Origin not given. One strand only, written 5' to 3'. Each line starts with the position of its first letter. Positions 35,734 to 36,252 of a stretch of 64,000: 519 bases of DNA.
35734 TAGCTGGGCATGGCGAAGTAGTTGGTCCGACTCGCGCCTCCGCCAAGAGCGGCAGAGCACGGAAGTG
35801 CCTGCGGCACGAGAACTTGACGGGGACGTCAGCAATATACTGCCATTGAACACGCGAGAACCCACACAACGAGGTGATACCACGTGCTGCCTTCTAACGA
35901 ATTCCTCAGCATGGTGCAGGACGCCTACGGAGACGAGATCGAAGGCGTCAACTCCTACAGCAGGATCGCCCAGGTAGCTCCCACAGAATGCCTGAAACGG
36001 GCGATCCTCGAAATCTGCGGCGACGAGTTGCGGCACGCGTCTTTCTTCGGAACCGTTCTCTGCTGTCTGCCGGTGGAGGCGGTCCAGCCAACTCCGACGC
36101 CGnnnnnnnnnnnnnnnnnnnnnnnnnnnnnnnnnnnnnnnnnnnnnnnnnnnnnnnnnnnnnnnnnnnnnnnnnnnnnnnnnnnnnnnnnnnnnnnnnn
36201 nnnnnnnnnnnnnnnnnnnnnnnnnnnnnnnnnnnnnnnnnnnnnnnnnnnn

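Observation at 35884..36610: Novel ferritin-like / Cys-Pro-Met tandem-repeat protein divergent from copA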

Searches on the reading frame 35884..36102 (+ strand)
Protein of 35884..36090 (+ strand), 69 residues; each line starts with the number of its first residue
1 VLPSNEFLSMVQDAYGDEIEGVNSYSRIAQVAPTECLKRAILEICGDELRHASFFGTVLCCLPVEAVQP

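Call 3: search_protein_families(library=pfam, proteins=[window:35884-36090:+], max_evalue=10)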
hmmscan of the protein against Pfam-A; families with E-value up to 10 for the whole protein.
window:35884-36090:+ (69 aa): 2 families
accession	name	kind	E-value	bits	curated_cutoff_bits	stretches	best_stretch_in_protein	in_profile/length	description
PF02915.23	Rubrerythrin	-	0.015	16.1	22.8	1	12-56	4-50/137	Rubrerythrin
PF13668.12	Ferritin_2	-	0.18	12.4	24.7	1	9-59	86-136/138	Ferritin-like domain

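Call 4: search_protein_families(library=ncbifam, proteins=[window:35884-36090:+], max_evalue=10)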
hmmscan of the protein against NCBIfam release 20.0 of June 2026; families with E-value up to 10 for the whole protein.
window:35884-36090:+ (69 aa): 2 families
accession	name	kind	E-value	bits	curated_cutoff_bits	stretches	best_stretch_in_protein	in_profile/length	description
NF058679.1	EncB_fam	subfamily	0.018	15.1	90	1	4-60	18-74/117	encapsulin nanocompartment ferritin-likeEncB family encapsulin nanocompartment ferritin-like cargo protein cargo protein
TIGR04535.1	ferrit_encaps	subfamily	0.066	13.2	125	1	6-53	14-60/114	encapsulin-associated ferritin-like protein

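Call 17: search_protein_representatives(alignment_id=A1)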
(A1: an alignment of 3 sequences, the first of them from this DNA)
Query: 3 sequences, 73 profile positions. Proteins with E-value up to 0.001 (for the whole library): 72; up to 1e-10: 12; up to 1e-30: 2. The best 72 are listed.
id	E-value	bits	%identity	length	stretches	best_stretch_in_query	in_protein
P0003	2.4e-48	178.3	-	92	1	1-73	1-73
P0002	7.4e-48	176.7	-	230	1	1-73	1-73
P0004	5.1e-18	81.1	-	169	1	1-69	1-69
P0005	7.6e-18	80.6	-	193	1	2-61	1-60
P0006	2.8e-13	65.9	-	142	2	5-60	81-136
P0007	3.2e-12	62.6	-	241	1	2-67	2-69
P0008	5.3e-12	61.8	-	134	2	13-59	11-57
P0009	6.9e-12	61.5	-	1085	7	36-69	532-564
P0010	2.3e-11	59.8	-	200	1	1-60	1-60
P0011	3.8e-11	59.1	-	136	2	1-64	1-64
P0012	5.4e-11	58.6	-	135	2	5-60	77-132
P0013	5.6e-11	58.6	-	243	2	13-60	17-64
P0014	3.5e-09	52.8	-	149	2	7-59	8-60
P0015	5.8e-09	52.1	-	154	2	4-60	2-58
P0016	5.3e-08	49.0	-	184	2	6-60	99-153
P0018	1.2e-07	47.8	-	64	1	7-60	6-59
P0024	7.4e-07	45.3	-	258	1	1-73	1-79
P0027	1.9e-06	44.1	-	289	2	1-58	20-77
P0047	5.1e-05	39.5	-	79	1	3-60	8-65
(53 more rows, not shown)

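Call 19: search_protein_families(library=pfam, proteins=[P0005, P0006, P0008, P0012, P0014, P0027, P0018, P0010, P0013, P0007], max_evalue=0.1)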
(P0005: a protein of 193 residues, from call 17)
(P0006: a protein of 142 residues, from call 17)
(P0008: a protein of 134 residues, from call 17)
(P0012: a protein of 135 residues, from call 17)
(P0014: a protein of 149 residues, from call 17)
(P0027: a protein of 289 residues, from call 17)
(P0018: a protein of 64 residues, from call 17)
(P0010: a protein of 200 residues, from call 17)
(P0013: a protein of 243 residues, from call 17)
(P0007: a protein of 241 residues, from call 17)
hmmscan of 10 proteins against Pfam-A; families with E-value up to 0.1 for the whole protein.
P0005 (193 aa): 3 families
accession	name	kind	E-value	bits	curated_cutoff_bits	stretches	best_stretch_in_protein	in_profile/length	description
PF02915.23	Rubrerythrin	-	0.00032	21.5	22.8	1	10-64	3-59/137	Rubrerythrin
PF12902.13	Ferritin-like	-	0.0076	16.6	22.3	1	34-71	28-64/221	Ferritin-like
PF22277.2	EncFtn-like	-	0.028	14.6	27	1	13-52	22-61/85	EncFtn-like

P0006 (142 aa): 7 families
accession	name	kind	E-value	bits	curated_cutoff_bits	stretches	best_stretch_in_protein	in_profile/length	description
PF02915.23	Rubrerythrin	-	2.1e-10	41.5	22.8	1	13-133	3-135/137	Rubrerythrin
PF12902.13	Ferritin-like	-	0.00016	22.1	22.3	0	88-136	2-53/221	Ferritin-like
PF13668.12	Ferritin_2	-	0.00031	21.3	24.7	1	32-96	34-86/138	Ferritin-like domain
PF00268.27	Ribonuc_red_sm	-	0.00062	19.7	33.6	0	38-97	180-236/281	Ribonucleotide reductase, small chain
PF03232.19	COQ7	-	0.004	17.3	23.5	0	94-138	14-59/169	Ubiquinone biosynthesis protein COQ7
PF11997.14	DUF3492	-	0.017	15.4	23.3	1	41-128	90-178/268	Domain of unknown function (DUF3492)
PF17839.6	CNP_C_terminal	-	0.036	15.2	27.8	0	8-52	63-107/108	C-terminal domain of cyclic nucleotide phosphodiesterase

P0008 (134 aa): 7 families
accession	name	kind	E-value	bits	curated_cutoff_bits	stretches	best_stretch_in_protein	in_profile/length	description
PF02915.23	Rubrerythrin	-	1.4e-13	51.8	22.8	1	7-124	1-135/137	Rubrerythrin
PF13668.12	Ferritin_2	-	9.8e-05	22.9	24.7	1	17-57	96-136/138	Ferritin-like domain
PF03232.19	COQ7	-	0.00021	21.4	23.5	1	8-59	6-58/169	Ubiquinone biosynthesis protein COQ7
PF00268.27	Ribonuc_red_sm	-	0.00095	19.1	33.6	0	86-125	160-202/281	Ribonucleotide reductase, small chain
PF22277.2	EncFtn-like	-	0.013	15.7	27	0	13-55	23-65/85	EncFtn-like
PF02332.24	Phenol_Hydrox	-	0.031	14.3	24.4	0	16-72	83-139/230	Methane/Phenol/Alkene Hydroxylase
PF03405.20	FA_desaturase_2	-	0.082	12.2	22.7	0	25-60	174-209/325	Fatty acid desaturase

P0012 (135 aa): 4 families
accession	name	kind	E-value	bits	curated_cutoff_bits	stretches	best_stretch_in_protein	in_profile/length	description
PF02915.23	Rubrerythrin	-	1.4e-08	35.6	22.8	1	13-130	2-136/137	Rubrerythrin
PF13668.12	Ferritin_2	-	0.00054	20.5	24.7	1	31-131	32-136/138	Ferritin-like domain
PF03232.19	COQ7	-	0.0064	16.6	23.5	0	14-66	7-60/169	Ubiquinone biosynthesis protein COQ7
PF03405.20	FA_desaturase_2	-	0.0078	15.5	22.7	0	29-64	173-208/325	Fatty acid desaturase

P0014 (149 aa): 9 families
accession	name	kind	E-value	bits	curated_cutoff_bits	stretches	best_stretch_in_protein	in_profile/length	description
PF02915.23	Rubrerythrin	-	3.4e-11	44.1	22.8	2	13-60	4-53/137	Rubrerythrin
PF22277.2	EncFtn-like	-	2.7e-07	30.7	27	2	11-54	18-61/85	EncFtn-like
PF07875.18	Coat_F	-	0.0002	21.9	25.7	0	22-54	16-48/63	Coat F domain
PF05138.18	PaaA_PaaC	-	0.0002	21.1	28.5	0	28-56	38-66/263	Phenylacetic acid catabolic protein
PF13668.12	Ferritin_2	-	0.0009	19.8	24.7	1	19-130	13-132/138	Ferritin-like domain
PF05067.18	Mn_catalase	-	0.0014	18.1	27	0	83-138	25-81/284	Manganese containing catalase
PF02332.24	Phenol_Hydrox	-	0.0025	17.9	24.4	0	93-140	83-130/230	Methane/Phenol/Alkene Hydroxylase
PF14773.11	VIGSSK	-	0.02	15.4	21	0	17-52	8-42/62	Helicase-associated putative binding domain, C-terminal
PF12902.13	Ferritin-like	-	0.027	14.8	22.3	0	102-137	22-55/221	Ferritin-like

P0027 (289 aa): 3 families
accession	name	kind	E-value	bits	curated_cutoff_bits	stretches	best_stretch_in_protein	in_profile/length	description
PF02915.23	Rubrerythrin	-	1.6e-10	41.9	22.8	2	102-157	3-61/137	Rubrerythrin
PF13668.12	Ferritin_2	-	0.0059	17.2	24.7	1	31-146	7-132/138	Ferritin-like domain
PF22277.2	EncFtn-like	-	0.044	14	27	0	106-164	23-81/85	EncFtn-like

P0018 (64 aa): 3 families
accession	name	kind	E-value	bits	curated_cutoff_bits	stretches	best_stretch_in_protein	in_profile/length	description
PF02915.23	Rubrerythrin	-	9.5e-05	23.2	22.8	1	10-61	3-56/137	Rubrerythrin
PF22277.2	EncFtn-like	-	0.013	15.7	27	1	12-51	21-60/85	EncFtn-like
PF01786.24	AOX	-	0.044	13.9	22.7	1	20-53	181-210/216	Alternative oxidase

P0010 (200 aa): 0 families

P0013 (243 aa): 6 families
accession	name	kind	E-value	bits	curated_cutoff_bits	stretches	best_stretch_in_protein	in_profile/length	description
PF02915.23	Rubrerythrin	-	3.5e-13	50.5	22.8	2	14-64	2-54/137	Rubrerythrin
PF05067.18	Mn_catalase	-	8.2e-13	48.4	27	1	163-233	12-81/284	Manganese containing catalase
PF00210.30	Ferritin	-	2.2e-09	37.8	24.5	1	185-239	10-65/142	Ferritin-like domain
PF12902.13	Ferritin-like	-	1.3e-05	25.6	22.3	1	186-238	8-61/221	Ferritin-like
PF13668.12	Ferritin_2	-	0.00028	21.5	24.7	0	11-132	20-133/138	Ferritin-like domain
PF13794.12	MiaE_2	-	0.02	15.1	25.2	0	197-235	28-65/185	tRNA-(MS[2]IO[6]A)-hydroxylase (MiaE)-like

P0007 (241 aa): 1 family
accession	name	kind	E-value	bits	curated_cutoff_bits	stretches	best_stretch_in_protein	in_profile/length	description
PF02915.23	Rubrerythrin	-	5.9e-06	27.1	22.8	1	9-67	1-61/137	Rubrerythrin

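Call 20: search_protein_families(library=ncbifam, proteins=[P0005, P0006, P0008, P0012, P0014, P0027, P0018, P0010, P0013, P0007], max_evalue=0.1)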
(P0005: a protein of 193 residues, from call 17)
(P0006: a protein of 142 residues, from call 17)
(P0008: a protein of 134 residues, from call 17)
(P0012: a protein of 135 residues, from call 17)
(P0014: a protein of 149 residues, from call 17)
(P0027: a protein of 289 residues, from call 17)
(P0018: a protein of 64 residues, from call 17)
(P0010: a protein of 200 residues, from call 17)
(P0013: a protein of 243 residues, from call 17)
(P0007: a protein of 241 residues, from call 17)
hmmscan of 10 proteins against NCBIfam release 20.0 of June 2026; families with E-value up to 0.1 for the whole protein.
P0005 (193 aa): 2 families
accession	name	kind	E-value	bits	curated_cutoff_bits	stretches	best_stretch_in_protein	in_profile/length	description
TIGR04535.1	ferrit_encaps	subfamily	0.00052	20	125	1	5-58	14-66/114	encapsulin-associated ferritin-like protein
NF058679.1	EncB_fam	subfamily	0.0046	16.9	90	1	3-60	18-75/117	encapsulin nanocompartment ferritin-likeEncB family encapsulin nanocompartment ferritin-like cargo protein cargo protein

P0006 (142 aa): 4 families
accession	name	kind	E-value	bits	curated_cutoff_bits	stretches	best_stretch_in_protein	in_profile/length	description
NF007184.0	PRK09614.1-3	equivalog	4.2e-06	26.3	310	1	40-96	212-265/346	ribonucleotide-diphosphate reductase subunit beta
NF058679.1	EncB_fam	subfamily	2e-05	24.6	90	1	6-73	18-85/117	encapsulin nanocompartment ferritin-likeEncB family encapsulin nanocompartment ferritin-like cargo protein cargo protein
TIGR04535.1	ferrit_encaps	subfamily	2e-05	24.5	125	1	70-140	2-71/114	encapsulin-associated ferritin-like protein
TIGR02029.1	AcsF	equivalog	0.0028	16.8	192.5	0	72-135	63-128/337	magnesium-protoporphyrin IX monomethyl ester (oxidative) cyclase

P0008 (134 aa): 9 families
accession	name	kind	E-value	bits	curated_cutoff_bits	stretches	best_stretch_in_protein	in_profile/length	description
NF058679.1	EncB_fam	subfamily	9.2e-08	32.1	90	1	9-72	25-88/117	encapsulin nanocompartment ferritin-likeEncB family encapsulin nanocompartment ferritin-like cargo protein cargo protein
TIGR04535.1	ferrit_encaps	subfamily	4.6e-07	29.8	125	1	12-82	21-90/114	encapsulin-associated ferritin-like protein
NF045676.1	FeExpMbfA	equivalog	0.001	18.5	450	1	11-61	102-152/318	iron exporter MbfA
NF045767.1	RuberyRbr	equivalog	0.0015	18.6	200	1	6-83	10-95/194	rubrerythrin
NF010172.0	PRK13654.1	subfamily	0.003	16.7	391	1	5-58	90-145/361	magnesium-protoporphyrin IX monomethyl ester cyclase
TIGR02029.1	AcsF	equivalog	0.0046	16.1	192.5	1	7-57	76-128/337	magnesium-protoporphyrin IX monomethyl ester (oxidative) cyclase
NF010572.0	PRK13965.1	subfamily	0.014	14.4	486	1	56-123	148-218/337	class 1b ribonucleoside-diphosphate reductase subunit beta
TIGR04171.1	RNR_1b_NrdF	exception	0.022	14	355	0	102-125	177-200/316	class 1b ribonucleoside-diphosphate reductase subunit beta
NF007182.0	PRK09614.1-1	subfamily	0.039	13.1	471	1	57-123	136-205/324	ribonucleotide-diphosphate reductase subunit beta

P0012 (135 aa): 5 families
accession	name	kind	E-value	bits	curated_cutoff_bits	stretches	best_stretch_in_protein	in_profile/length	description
NF058679.1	EncB_fam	subfamily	4.5e-07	29.9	90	1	9-76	20-87/117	encapsulin nanocompartment ferritin-likeEncB family encapsulin nanocompartment ferritin-like cargo protein cargo protein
TIGR04535.1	ferrit_encaps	subfamily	6.8e-05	22.8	125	1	14-67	19-71/114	encapsulin-associated ferritin-like protein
NF007184.0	PRK09614.1-3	equivalog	0.0036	16.7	310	0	41-91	212-264/346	ribonucleotide-diphosphate reductase subunit beta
NF010172.0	PRK13654.1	subfamily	0.01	15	391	0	9-65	89-147/361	magnesium-protoporphyrin IX monomethyl ester cyclase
TIGR02029.1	AcsF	equivalog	0.064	12.3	192.5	0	8-64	72-130/337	magnesium-protoporphyrin IX monomethyl ester (oxidative) cyclase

P0014 (149 aa): 5 families
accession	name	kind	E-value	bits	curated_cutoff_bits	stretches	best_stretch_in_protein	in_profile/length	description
NF058679.1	EncB_fam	subfamily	1.2e-14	54.4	90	2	76-138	15-77/117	encapsulin nanocompartment ferritin-likeEncB family encapsulin nanocompartment ferritin-like cargo protein cargo protein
TIGR04535.1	ferrit_encaps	subfamily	8.5e-10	38.6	125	2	72-136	5-68/114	encapsulin-associated ferritin-like protein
NF058678.1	EncB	exception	9.1e-05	22.7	210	1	83-139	12-68/160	encapsulin nanocompartment ferritin-like cargo protein EncB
NF045767.1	RuberyRbr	equivalog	0.0013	18.8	200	0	84-136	11-66/194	rubrerythrin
NF045676.1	FeExpMbfA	equivalog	0.027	13.9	450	1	10-83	97-169/318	iron exporter MbfA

P0027 (289 aa): 3 families
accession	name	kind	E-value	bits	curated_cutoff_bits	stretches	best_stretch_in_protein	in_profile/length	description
NF058679.1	EncB_fam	subfamily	1.9e-05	24.6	90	1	13-80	8-75/117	encapsulin nanocompartment ferritin-likeEncB family encapsulin nanocompartment ferritin-like cargo protein cargo protein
TIGR04535.1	ferrit_encaps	subfamily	0.00024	21.1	125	1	102-165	19-81/114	encapsulin-associated ferritin-like protein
NF040955.1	Arch_DPS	equivalog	0.0014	18.3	250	0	22-87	101-164/177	DNA protection during starvation protein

P0018 (64 aa): 3 families
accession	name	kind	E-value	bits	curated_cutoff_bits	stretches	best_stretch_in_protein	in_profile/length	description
TIGR04535.1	ferrit_encaps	subfamily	0.00028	20.8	125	1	13-51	21-59/114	encapsulin-associated ferritin-like protein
NF058679.1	EncB_fam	subfamily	0.00029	20.8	90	1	6-60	21-75/117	encapsulin nanocompartment ferritin-likeEncB family encapsulin nanocompartment ferritin-like cargo protein cargo protein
NF045676.1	FeExpMbfA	equivalog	0.024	14.1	450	1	7-57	96-147/318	iron exporter MbfA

P0010 (200 aa): 0 families

P0013 (243 aa): 5 families
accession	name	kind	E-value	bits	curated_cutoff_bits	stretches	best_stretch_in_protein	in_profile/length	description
NF052557.1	ManCatBAC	equivalog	3.3e-10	39.8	350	1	164-234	13-83/268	manganese catalase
NF058679.1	EncB_fam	subfamily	3.8e-08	33.4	90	0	15-65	25-75/117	encapsulin nanocompartment ferritin-likeEncB family encapsulin nanocompartment ferritin-like cargo protein cargo protein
TIGR04535.1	ferrit_encaps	subfamily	1.2e-05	25.3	125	1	16-67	20-70/114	encapsulin-associated ferritin-like protein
TIGR00754.1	bfr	equivalog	0.0018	18.3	125.55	1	184-239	16-72/157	bacterioferritin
NF045767.1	RuberyRbr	equivalog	0.068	13.2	200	0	27-105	25-109/194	rubrerythrin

P0007 (241 aa): 2 families
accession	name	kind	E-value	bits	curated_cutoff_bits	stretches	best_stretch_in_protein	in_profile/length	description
TIGR02029.1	AcsF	equivalog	0.00023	20.4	192.5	1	2-83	69-152/337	magnesium-protoporphyrin IX monomethyl ester (oxidative) cyclase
NF010172.0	PRK13654.1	subfamily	0.0013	17.9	391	1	4-82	87-167/361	magnesium-protoporphyrin IX monomethyl ester cyclase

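Call 23: find_encoding_contigs(protein=P0010, flank=8000, max_places=3)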
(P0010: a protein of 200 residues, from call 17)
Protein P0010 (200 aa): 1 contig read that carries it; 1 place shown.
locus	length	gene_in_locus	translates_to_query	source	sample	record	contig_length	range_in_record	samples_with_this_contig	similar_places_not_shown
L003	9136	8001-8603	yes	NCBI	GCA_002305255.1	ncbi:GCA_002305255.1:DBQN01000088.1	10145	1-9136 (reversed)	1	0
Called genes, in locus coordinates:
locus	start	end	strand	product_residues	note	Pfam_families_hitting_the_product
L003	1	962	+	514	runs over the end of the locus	PF01039:Carboxyl_trans, PF03255:ACCA, PF06833:MdcE (weak)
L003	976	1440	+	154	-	PF04277:OAD_gamma (weak)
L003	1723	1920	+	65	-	PF00364:Biotin_lipoyl, PF25984:BSH_YknX (faint)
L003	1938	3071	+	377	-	PF03977:OAD_beta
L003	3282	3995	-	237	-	-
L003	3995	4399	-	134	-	PF00903:Glyoxalase, PF13468:Glyoxalase_3, PF13669:Glyoxalase_4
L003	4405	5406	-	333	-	PF03029:ATP_bind_1 (faint), PF03308:MeaB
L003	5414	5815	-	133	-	PF02310:B12-binding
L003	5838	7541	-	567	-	PF01642:MM_CoA_mutase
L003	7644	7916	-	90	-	PF00403:HMA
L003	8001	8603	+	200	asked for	-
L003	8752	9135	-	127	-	?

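Call 24: find_encoding_contigs(protein=P0005, flank=8000, max_places=3)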
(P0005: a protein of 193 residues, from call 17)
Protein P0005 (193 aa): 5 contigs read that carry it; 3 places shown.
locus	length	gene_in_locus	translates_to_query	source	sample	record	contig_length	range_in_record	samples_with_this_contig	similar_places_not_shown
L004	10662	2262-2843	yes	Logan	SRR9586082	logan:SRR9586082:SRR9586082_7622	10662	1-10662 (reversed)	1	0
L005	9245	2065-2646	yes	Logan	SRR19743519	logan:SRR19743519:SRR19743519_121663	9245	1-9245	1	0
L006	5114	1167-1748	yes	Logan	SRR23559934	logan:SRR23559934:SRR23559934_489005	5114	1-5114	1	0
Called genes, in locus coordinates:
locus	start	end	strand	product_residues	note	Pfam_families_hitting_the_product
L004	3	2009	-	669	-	?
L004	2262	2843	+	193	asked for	-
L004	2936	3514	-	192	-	PF22778:VCPO_2nd (faint), PF01569:PAP2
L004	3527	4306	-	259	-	PF03099:BPL_LplA_LipB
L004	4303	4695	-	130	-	PF02152:FolB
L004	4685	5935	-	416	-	PF00809:Pterin_bind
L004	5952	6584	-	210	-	PF04961:FTCD_C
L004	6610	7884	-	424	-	PF07969:Amidohydro_3, PF01979:Amidohydro_1, PF07969:Amidohydro_3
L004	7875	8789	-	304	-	PF07837:FTCD_N, PF02971:FTCD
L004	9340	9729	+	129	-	PF13546:DDE_5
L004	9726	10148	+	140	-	PF13546:DDE_5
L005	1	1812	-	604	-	?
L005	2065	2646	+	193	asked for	-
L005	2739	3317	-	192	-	PF22778:VCPO_2nd (faint), PF01569:PAP2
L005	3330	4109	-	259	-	PF03099:BPL_LplA_LipB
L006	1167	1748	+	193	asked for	-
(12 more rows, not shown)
